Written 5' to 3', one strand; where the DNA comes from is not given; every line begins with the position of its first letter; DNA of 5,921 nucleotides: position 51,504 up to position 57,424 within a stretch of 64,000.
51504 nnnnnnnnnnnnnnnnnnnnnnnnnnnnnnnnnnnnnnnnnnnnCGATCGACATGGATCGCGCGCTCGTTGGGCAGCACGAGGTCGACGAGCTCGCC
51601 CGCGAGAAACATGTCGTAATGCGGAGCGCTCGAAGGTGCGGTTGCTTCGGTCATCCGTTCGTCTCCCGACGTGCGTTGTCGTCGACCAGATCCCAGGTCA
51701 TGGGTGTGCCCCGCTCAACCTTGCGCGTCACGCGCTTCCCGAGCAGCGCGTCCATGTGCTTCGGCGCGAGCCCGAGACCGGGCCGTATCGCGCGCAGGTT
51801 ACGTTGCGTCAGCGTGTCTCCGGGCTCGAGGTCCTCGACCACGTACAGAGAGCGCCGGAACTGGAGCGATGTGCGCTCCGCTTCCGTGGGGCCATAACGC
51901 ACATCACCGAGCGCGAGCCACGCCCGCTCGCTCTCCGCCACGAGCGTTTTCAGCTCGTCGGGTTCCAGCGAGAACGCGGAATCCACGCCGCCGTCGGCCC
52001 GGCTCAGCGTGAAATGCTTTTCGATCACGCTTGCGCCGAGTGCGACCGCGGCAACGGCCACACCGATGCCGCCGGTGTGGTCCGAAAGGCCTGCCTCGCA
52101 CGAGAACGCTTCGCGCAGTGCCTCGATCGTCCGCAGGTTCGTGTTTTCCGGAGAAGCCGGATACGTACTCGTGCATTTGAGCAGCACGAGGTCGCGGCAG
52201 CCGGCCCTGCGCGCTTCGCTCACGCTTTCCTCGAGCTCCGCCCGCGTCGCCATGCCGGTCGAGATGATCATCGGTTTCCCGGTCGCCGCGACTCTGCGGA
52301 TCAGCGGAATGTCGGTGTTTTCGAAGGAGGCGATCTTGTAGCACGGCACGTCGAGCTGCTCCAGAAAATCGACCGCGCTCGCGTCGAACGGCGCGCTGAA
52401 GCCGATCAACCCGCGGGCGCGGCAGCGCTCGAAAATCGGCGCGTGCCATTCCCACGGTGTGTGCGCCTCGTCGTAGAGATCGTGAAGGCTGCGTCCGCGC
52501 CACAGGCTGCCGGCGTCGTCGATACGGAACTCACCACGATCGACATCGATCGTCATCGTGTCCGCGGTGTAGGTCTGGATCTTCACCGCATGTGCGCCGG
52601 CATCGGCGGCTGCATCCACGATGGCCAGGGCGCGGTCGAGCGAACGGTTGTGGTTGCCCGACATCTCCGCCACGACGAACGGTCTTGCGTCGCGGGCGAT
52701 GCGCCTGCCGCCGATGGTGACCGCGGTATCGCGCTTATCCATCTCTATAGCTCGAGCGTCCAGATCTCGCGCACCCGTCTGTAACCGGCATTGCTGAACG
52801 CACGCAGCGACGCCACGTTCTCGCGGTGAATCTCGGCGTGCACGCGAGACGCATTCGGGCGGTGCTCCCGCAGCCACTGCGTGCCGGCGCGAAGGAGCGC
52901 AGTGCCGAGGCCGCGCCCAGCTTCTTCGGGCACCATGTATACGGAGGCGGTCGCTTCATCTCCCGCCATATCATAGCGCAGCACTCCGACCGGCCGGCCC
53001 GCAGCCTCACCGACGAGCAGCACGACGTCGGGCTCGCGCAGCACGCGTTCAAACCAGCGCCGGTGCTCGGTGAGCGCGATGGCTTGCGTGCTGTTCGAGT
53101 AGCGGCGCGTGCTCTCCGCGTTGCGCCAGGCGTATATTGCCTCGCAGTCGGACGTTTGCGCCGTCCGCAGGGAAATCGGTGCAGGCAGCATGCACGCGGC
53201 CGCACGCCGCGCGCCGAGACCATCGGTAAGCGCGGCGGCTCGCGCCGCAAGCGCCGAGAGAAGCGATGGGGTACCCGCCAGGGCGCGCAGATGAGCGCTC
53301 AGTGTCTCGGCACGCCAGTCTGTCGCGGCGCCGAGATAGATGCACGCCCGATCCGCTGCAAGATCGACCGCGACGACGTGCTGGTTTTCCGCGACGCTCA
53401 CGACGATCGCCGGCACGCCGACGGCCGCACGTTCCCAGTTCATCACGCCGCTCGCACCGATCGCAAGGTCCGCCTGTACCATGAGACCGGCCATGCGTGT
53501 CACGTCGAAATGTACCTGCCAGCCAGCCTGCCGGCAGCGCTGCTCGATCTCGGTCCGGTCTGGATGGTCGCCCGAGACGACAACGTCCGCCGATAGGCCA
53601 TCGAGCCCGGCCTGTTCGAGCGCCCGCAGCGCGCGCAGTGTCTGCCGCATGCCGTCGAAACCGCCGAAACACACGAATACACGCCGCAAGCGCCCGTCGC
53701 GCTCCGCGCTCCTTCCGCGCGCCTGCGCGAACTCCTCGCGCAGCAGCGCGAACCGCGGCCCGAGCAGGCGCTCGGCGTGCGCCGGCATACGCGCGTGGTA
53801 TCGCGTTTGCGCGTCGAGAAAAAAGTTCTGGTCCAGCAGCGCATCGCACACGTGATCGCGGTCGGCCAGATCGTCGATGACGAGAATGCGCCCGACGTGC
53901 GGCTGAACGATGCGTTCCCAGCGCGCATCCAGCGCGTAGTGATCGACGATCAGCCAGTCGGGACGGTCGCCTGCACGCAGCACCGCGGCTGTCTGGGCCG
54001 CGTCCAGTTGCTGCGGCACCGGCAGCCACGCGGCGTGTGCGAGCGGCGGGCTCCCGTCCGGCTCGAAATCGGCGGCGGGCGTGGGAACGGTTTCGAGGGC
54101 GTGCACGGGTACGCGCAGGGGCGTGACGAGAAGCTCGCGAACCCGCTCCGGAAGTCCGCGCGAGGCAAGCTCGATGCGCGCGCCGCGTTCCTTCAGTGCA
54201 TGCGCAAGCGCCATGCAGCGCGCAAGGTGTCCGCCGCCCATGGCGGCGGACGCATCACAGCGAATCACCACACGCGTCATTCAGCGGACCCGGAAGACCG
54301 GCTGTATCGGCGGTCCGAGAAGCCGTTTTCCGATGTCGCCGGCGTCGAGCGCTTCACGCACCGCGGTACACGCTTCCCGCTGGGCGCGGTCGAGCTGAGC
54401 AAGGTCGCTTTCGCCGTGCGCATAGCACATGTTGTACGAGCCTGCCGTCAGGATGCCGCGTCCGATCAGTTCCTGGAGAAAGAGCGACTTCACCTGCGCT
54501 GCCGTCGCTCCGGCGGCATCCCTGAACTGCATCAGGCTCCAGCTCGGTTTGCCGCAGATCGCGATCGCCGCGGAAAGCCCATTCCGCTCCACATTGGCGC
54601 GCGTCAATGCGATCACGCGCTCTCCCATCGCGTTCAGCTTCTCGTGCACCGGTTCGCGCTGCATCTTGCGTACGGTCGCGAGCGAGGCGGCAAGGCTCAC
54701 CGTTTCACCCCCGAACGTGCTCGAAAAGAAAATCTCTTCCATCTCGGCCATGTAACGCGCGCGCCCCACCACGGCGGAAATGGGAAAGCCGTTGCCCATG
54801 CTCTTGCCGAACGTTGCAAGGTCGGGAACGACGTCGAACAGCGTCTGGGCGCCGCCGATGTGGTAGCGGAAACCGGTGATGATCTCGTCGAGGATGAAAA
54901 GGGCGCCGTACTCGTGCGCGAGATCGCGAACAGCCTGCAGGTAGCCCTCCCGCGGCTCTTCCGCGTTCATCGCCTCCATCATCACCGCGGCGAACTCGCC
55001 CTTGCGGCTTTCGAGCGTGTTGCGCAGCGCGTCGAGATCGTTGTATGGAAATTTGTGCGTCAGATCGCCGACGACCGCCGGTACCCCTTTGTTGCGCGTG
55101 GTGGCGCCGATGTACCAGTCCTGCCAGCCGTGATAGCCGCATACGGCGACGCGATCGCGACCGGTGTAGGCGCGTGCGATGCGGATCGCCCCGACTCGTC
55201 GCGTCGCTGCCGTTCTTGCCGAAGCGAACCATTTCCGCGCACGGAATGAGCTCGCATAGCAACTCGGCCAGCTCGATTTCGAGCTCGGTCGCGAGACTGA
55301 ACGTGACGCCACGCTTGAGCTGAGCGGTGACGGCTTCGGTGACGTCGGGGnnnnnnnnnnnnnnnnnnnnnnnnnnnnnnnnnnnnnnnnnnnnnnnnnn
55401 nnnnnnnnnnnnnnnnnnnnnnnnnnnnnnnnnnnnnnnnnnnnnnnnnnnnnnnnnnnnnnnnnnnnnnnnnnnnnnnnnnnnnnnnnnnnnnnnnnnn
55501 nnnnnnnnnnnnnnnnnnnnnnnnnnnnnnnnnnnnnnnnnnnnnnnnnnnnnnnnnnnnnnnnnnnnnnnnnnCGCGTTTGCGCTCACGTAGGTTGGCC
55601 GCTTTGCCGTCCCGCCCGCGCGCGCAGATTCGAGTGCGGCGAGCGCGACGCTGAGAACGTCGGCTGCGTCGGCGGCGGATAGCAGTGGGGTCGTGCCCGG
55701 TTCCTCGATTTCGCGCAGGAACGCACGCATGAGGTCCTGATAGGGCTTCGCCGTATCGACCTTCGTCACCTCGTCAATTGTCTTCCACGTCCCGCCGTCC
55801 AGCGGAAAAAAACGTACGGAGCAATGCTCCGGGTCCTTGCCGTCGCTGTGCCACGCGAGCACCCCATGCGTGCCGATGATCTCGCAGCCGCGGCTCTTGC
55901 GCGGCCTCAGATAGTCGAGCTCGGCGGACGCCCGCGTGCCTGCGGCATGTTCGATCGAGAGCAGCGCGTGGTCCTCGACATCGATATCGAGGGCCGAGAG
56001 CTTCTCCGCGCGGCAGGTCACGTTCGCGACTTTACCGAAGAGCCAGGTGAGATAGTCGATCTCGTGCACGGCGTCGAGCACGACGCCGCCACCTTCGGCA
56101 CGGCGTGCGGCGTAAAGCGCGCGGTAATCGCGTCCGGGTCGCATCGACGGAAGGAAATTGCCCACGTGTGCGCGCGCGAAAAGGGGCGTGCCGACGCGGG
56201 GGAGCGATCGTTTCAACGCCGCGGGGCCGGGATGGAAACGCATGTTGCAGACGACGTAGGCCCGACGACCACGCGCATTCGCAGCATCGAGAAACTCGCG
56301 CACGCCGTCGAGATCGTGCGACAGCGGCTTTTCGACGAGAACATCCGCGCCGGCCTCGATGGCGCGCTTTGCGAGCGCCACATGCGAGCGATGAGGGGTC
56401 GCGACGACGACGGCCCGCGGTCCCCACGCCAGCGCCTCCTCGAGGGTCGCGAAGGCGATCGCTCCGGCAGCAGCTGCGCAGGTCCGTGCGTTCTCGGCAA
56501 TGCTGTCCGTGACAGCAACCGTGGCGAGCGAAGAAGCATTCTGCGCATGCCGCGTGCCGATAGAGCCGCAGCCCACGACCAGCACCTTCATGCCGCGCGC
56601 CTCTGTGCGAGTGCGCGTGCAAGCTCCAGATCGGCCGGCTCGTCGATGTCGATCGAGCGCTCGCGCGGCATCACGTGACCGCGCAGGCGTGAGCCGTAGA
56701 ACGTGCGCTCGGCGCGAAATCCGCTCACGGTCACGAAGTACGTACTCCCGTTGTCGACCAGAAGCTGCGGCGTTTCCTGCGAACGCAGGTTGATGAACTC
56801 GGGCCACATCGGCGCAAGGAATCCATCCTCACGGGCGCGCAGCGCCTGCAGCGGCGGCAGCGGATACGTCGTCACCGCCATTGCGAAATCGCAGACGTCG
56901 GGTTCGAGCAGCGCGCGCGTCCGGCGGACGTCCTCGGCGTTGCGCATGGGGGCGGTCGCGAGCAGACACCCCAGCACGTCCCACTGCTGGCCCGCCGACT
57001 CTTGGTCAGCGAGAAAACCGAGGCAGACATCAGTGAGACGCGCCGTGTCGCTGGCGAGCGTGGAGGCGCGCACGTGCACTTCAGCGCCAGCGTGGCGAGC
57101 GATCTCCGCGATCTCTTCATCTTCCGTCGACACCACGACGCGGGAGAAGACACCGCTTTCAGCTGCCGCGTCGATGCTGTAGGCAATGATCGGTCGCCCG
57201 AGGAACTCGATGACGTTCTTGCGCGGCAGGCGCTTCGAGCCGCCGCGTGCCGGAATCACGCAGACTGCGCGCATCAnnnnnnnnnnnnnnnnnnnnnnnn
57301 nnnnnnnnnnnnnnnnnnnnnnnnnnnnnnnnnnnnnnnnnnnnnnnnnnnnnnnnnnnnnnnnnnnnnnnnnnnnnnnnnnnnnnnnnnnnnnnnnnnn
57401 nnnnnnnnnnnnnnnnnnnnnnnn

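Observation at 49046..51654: ACP - KASIII - unknown X - GNAT module embedded directly downstream of pseI: candidate route to an N-acylated (for example 3-hydroxybutyryl-type) nonulosonic acid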

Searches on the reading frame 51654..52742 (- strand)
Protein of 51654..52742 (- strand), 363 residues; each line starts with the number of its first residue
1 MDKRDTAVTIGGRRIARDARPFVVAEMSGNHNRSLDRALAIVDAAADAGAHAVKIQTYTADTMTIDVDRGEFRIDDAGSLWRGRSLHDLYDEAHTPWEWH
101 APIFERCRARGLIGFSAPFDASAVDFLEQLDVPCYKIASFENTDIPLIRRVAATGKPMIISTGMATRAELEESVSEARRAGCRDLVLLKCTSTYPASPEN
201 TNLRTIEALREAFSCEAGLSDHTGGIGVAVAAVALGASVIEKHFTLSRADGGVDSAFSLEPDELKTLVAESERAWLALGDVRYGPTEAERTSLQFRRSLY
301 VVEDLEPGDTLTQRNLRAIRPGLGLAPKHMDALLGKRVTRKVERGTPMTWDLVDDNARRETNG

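Call 44: search_protein_families(library=pfam, max_evalue=0.001, proteins=[window:51654-52742:-])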
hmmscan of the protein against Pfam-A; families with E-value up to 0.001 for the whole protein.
window:51654-52742:- (363 aa): 2 families
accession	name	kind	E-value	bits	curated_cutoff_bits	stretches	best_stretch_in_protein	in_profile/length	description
PF03102.20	NeuB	-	7.8e-89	297.7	22.1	1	41-281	1-239/241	NeuB family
PF08666.17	SAF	-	2e-11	44.7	21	1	296-353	1-62/63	SAF domain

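Call 45: search_protein_families(library=ncbifam, max_evalue=0.001, proteins=[window:51654-52742:-])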
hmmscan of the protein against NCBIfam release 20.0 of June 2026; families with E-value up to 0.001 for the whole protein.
window:51654-52742:- (363 aa): 2 families
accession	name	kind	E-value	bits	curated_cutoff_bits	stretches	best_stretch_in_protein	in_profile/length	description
TIGR03586.1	PseI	equivalog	7.7e-151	501.9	340.25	1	21-348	2-327/327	pseudaminic acid synthase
TIGR03569.1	NeuB_NnaB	equivalog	1.6e-86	290.4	399.65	1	21-346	1-327/329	N-acetylneuraminate synthase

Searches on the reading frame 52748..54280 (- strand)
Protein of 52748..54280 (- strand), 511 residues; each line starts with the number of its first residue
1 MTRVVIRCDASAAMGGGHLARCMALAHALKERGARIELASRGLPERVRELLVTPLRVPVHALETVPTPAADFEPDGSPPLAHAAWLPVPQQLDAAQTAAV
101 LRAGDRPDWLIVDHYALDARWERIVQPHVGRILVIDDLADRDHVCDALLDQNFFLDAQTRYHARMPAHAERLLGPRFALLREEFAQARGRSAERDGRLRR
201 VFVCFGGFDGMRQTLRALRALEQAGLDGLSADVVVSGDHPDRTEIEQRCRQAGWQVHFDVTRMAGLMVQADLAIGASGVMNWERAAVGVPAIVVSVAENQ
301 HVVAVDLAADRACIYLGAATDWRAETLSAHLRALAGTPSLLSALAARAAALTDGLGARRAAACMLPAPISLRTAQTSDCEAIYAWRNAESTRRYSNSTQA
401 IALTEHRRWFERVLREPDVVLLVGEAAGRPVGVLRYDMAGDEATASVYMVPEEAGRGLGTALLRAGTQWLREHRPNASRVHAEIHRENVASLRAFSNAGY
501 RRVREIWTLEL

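Call 44: search_protein_families(library=pfam, max_evalue=0.001, proteins=[window:52748-54280:-])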
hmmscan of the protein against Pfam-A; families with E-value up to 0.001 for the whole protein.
window:52748-54280:- (511 aa): 6 families
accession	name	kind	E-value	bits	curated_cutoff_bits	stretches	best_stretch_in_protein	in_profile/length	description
PF13302.13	Acetyltransf_3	-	1.7e-12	48.7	25.4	1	371-501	4-138/138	Acetyltransferase (GNAT) domain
PF00583.31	Acetyltransf_1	-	4.6e-10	40.2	20.7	1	382-500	4-116/116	Acetyltransferase (GNAT) family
PF13523.12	Acetyltransf_8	-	2.2e-09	37.5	27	1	376-506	3-143/145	Acetyltransferase (GNAT) domain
PF13508.13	Acetyltransf_7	-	0.00021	22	27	1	421-474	5-61/84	Acetyltransferase (GNAT) domain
PF13420.13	Acetyltransf_4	-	0.00032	21.2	24.3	1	371-504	1-138/155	Acetyltransferase (GNAT) domain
PF04101.22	Glyco_tran_28_C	-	0.00095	19.7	22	0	241-336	41-142/166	Glycosyltransferase family 28 C-terminal domain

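Call 45: search_protein_families(library=ncbifam, max_evalue=0.001, proteins=[window:52748-54280:-])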
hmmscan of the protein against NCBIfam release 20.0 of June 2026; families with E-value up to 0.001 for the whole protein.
window:52748-54280:- (511 aa): 6 families
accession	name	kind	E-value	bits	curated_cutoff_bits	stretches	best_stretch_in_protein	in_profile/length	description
TIGR03590.1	PseG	equivalog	2.6e-76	256.9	153.55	1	3-304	2-277/280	UDP-2,4-diacetamido-2,4,6-trideoxy-beta-L-altropyranose hydrolase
TIGR03585.1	PseH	equivalog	7.6e-11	42.3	93.1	1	374-504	6-137/156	UDP-4-amino-4,6-dideoxy-N-acetyl-beta-L-altrosamine N-acetyltransferase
TIGR01133.1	murG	equivalog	3.6e-07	29.5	250.25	1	205-359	189-348/353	undecaprenyldiphospho-muramoylpentapeptide beta-N-acetylglucosaminyltransferase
TIGR03448.1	mycothiol_MshD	equivalog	0.00012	21.5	163.1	1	362-503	144-288/294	mycothiol synthase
NF002959.0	PRK03624.1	equivalog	0.00038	20.2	124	0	371-505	9-134/147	GNAT family acetyltransferase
NF040503.1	resist_ArsN1a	equivalog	0.00062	19.5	170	0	372-503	2-136/159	arsinothricin resistance N-acetyltransferase ArsN1 family A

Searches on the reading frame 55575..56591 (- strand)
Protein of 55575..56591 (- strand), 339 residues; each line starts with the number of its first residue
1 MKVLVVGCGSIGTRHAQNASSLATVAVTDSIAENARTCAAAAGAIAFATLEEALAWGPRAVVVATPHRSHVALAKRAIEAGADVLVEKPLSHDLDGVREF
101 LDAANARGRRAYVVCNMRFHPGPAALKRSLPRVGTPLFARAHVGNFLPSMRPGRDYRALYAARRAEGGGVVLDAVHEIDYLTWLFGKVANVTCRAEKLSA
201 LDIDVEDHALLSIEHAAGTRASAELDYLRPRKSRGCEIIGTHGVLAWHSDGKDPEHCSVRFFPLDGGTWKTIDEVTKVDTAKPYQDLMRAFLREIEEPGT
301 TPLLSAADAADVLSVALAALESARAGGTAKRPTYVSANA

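Call 44: search_protein_families(library=pfam, max_evalue=0.001, proteins=[window:55575-56591:-])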
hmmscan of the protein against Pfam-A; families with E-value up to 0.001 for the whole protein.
window:55575-56591:- (339 aa): 3 families
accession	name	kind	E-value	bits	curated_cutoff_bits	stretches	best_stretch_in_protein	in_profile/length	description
PF01408.29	GFO_IDH_MocA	-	4.8e-21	76.1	24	1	1-113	1-118/120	Oxidoreductase family, NAD-binding Rossmann fold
PF22725.1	GFO_IDH_MocA_C3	-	1.3e-15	58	27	1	132-245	12-123/124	GFO/IDH/MocA C-terminal domain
PF02894.22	GFO_IDH_MocA_C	-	3.7e-10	40.4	22.9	1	163-327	35-214/218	Oxidoreductase family, C-terminal alpha/beta domain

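Call 45: search_protein_families(library=ncbifam, max_evalue=0.001, proteins=[window:55575-56591:-])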
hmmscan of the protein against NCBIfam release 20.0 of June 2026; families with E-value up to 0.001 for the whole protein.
window:55575-56591:- (339 aa): 8 families
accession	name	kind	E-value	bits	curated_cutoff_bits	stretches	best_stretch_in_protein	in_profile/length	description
NF040723.1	UDP-GlcNAcDh_Arch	equivalog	5.8e-27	95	450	1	1-323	1-301/302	UDP-N-acetylglucosamine 3-dehydrogenase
TIGR04380.1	myo_inos_iolG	equivalog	5.9e-22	78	355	1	1-326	2-326/330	inositol 2-dehydrogenase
NF052679.1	InsChiInosDhIolG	equivalog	2.3e-13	49.9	540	1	2-245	4-248/343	bifunctional inositol 2-dehydrogenase/D-chiro-inositol 1-dehydrogenase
NF008607.0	PRK11579.1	subfamily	4.2e-10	39.1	330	1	60-198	67-202/346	oxidoreductase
NF007574.0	PRK10206.1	equivalog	7.5e-08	31.8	352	1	59-130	67-138/345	oxidoreductase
NF052479.1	LevoglcsnDh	equivalog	8.6e-08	31.2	650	1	61-195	77-212/386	levoglucosan dehydrogenase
NF058561.1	BT_2158_fam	equivalog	2.4e-07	29.7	750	1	2-99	37-138/487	glycoside 3-dehydrogenase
NF041392.1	XylDh_Gfo6_Halo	equivalog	2.5e-06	26.5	350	1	23-159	44-186/350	D-xylose 1-dehydrogenase Gfo6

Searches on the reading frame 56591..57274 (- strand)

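Call 45: search_protein_families(library=ncbifam, max_evalue=0.001, proteins=[window:56591-57274:-])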
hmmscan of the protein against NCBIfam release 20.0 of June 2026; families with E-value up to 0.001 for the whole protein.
window:56591-57274:- (228 aa): 8 families
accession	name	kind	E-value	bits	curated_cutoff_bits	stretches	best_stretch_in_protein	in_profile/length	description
TIGR03584.1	PseF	equivalog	2.7e-55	187.4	205.7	1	4-222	1-219/222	pseudaminic acid cytidylyltransferase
NF003952.0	PRK05450.1-5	subfamily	2.3e-17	63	193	1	1-91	1-91/250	3-deoxy-manno-octulosonate cytidylyltransferase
NF009905.0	PRK13368.1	subfamily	1.6e-15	57.1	255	1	1-86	1-86/243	3-deoxy-manno-octulosonate cytidylyltransferase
NF003950.0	PRK05450.1-3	subfamily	3e-13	49.7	234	1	1-85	1-85/248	3-deoxy-manno-octulosonate cytidylyltransferase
TIGR00466.1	kdsB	equivalog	7.5e-13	48.4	155.2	1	2-84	2-83/241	3-deoxy-manno-octulosonate cytidylyltransferase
NF003948.0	PRK05450.1-1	equivalog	1.5e-11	44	281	1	2-83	5-85/248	3-deoxy-manno-octulosonate cytidylyltransferase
TIGR00453.1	ispD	equivalog_domain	7.4e-05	22.3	181.3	1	5-66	2-66/219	2-C-methyl-D-erythritol 4-phosphate cytidylyltransferase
TIGR03552.1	F420_cofC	equivalog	0.00081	19.1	105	0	34-69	37-71/196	2-phospho-L-lactate guanylyltransferase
